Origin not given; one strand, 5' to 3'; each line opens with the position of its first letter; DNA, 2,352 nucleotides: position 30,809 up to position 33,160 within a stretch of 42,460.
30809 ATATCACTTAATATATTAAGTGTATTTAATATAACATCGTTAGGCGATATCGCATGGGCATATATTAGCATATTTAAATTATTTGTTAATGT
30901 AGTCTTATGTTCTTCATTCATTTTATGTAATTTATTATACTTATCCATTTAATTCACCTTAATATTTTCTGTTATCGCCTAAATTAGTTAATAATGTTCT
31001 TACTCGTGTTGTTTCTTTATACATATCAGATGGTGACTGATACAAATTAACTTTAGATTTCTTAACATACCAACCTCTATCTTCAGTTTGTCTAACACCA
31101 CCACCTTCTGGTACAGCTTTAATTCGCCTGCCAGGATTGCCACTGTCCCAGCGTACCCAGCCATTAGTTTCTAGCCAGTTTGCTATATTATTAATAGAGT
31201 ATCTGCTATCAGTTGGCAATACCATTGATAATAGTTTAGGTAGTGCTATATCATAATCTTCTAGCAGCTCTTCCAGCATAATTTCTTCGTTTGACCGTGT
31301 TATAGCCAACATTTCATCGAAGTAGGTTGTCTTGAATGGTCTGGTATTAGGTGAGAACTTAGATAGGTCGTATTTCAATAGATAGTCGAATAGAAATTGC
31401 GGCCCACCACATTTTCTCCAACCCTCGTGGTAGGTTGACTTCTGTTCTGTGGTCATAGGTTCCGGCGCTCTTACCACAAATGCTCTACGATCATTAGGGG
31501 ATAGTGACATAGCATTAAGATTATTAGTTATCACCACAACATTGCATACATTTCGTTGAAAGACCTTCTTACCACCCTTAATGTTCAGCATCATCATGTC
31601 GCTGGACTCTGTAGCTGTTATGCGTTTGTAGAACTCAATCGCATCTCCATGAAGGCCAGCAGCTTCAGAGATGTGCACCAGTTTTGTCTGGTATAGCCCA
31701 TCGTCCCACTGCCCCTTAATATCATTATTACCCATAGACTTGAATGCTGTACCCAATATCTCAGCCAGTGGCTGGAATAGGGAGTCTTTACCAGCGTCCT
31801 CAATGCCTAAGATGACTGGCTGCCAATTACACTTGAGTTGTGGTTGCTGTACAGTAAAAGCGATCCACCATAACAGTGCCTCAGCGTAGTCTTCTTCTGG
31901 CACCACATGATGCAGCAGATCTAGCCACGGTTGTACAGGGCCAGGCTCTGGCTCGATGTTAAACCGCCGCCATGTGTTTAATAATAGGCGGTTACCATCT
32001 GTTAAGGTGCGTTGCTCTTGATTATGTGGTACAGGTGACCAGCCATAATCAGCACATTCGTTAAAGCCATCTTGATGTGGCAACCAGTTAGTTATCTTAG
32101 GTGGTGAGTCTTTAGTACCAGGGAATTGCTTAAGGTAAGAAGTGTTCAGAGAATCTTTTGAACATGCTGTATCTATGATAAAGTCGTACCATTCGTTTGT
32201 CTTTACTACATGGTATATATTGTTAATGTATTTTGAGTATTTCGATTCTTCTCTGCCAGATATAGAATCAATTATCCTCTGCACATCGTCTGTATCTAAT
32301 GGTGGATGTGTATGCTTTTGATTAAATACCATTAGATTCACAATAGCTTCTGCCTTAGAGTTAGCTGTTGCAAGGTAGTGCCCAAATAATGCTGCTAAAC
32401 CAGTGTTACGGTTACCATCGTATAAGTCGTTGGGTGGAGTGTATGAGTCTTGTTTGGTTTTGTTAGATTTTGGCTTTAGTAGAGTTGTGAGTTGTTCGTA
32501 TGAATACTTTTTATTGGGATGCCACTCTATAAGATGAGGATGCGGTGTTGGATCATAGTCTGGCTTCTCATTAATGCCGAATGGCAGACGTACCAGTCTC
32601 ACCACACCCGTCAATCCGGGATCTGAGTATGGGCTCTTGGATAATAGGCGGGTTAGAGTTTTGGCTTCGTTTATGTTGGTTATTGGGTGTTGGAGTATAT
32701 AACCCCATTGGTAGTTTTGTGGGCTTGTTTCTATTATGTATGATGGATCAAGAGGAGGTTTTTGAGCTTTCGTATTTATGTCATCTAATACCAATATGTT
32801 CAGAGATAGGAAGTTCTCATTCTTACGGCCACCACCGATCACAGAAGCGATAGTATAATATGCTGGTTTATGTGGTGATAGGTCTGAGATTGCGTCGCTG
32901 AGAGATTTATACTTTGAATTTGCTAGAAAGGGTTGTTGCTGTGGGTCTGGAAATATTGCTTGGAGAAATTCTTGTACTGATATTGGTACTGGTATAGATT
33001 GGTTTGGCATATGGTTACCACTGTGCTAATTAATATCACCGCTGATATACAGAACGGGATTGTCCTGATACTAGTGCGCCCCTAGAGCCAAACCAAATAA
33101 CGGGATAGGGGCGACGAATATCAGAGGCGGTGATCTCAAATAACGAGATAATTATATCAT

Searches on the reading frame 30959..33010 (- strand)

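Call 45: search_protein_families(library=phrogs, proteins=[window:30959-33010:-], max_evalue=0.0001)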
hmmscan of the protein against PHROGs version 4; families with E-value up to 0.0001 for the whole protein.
window:30959-33010:- (683 aa): 4 families
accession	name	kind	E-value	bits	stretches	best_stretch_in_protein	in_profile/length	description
phrog_1156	-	DNA, RNA and nucleotide metabolism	3.3e-20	73.2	1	344-589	517-765/855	DNA primase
phrog_3123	-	unknown function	3.1e-12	46.9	1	34-186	51-202/583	-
phrog_1829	-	DNA, RNA and nucleotide metabolism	4.3e-12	46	1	346-524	454-635/772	DNA primase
phrog_4861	-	DNA, RNA and nucleotide metabolism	4.2e-07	30.5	1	79-153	117-194/358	DNA primase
